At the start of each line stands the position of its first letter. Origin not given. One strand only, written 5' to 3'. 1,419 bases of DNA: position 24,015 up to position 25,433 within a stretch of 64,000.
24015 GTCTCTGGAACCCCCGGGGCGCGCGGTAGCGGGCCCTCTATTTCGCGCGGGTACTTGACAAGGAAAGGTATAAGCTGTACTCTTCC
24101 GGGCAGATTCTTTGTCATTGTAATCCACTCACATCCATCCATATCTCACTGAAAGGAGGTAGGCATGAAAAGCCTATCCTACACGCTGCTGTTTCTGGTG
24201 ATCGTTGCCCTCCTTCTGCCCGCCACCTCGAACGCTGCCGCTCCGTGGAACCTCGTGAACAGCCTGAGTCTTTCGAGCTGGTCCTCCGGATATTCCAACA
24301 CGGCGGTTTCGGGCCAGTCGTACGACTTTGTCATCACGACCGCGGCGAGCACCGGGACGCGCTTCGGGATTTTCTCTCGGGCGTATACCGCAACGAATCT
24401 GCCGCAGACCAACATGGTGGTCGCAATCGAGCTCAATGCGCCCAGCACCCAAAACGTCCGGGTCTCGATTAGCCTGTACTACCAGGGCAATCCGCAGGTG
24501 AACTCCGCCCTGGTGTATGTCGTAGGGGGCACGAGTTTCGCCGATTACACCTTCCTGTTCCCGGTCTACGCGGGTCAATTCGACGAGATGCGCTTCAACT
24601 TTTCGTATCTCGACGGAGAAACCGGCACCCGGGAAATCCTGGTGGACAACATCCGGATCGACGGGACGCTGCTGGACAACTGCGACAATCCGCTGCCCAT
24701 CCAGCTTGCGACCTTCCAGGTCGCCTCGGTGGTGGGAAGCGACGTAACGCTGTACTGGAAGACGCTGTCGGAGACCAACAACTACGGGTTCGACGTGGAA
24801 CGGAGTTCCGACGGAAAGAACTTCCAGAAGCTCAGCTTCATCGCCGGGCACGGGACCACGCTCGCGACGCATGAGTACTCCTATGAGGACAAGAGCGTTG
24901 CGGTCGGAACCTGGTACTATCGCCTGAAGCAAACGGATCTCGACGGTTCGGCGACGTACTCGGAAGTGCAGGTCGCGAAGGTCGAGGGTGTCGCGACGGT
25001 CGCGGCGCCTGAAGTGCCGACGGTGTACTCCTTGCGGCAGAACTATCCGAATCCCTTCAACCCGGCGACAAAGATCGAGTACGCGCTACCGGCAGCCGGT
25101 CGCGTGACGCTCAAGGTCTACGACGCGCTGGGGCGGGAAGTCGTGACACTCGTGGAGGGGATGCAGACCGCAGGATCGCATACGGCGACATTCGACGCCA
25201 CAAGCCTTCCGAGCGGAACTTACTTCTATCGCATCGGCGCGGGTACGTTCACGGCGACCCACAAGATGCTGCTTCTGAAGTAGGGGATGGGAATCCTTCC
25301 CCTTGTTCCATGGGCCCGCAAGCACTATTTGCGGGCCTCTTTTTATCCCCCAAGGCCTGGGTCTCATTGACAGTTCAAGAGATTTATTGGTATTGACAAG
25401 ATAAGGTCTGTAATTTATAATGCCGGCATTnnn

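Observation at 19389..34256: uvrA and uvrB are both riddled with frameshifts while uvrC and ~60 neighbouring genes are intact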

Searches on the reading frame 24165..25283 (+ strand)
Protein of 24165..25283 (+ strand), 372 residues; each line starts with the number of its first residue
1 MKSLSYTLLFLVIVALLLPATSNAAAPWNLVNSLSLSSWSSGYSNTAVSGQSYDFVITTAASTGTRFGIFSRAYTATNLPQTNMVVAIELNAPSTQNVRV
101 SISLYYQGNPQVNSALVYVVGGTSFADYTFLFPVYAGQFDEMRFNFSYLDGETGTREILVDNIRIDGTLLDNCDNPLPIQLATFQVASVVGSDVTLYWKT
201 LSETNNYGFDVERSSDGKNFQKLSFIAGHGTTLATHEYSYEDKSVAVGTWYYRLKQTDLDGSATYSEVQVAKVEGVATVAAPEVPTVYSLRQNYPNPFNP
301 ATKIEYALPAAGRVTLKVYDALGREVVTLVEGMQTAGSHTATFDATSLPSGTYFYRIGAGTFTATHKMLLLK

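Call 13: find_encoding_contigs(protein=window:24165-25283:+, flank=10000, max_places=10)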
Protein window:24165-25283:+ (372 aa): 1 contig read that carries it; 1 place shown.
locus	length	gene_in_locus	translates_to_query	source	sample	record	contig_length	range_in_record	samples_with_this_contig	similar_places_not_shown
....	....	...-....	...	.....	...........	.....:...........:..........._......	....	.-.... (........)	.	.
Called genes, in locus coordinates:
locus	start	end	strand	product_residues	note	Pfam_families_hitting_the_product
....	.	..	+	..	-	?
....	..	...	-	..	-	-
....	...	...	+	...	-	-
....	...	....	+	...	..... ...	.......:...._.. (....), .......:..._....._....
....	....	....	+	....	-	-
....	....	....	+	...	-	-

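Call 55: list_cluster_members(proteins=[window:24165-25283:+, window:28817-29146:+, window:19389-20045:+, window:29235-29789:+, window:31081-31752:+, window:20758-21303:+, window:19567-19881:+, window:29644-30348:+, window:29859-30683:+, window:20023-20502:+])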
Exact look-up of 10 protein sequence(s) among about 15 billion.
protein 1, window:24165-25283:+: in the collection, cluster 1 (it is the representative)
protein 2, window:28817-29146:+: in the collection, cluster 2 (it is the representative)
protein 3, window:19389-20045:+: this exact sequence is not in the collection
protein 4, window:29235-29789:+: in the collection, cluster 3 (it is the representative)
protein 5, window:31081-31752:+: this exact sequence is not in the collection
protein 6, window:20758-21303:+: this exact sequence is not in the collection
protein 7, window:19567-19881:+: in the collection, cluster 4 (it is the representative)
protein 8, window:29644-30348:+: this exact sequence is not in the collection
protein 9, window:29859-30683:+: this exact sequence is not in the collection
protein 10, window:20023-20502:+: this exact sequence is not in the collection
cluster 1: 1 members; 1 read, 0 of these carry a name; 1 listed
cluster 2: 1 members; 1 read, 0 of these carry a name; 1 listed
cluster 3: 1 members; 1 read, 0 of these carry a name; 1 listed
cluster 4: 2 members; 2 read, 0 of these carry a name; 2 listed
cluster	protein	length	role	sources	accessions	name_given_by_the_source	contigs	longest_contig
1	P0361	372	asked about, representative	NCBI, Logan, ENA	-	-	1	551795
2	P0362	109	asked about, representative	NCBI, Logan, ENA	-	-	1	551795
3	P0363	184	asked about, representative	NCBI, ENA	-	-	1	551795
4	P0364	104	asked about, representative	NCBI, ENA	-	-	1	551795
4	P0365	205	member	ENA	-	-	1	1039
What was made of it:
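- On Long-read assembly / polishing artefact: The fragments are on record from NCBI and ENA (call 55).
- The frameshift fragments are on record from NCBI and ENA but not from Logan (call 55). The frameshifts are in the deposited record (call 55).
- Tried and rejected: Rejected, because the exact frameshift fragments are on record for the 551,795-nt public contig (call 55).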
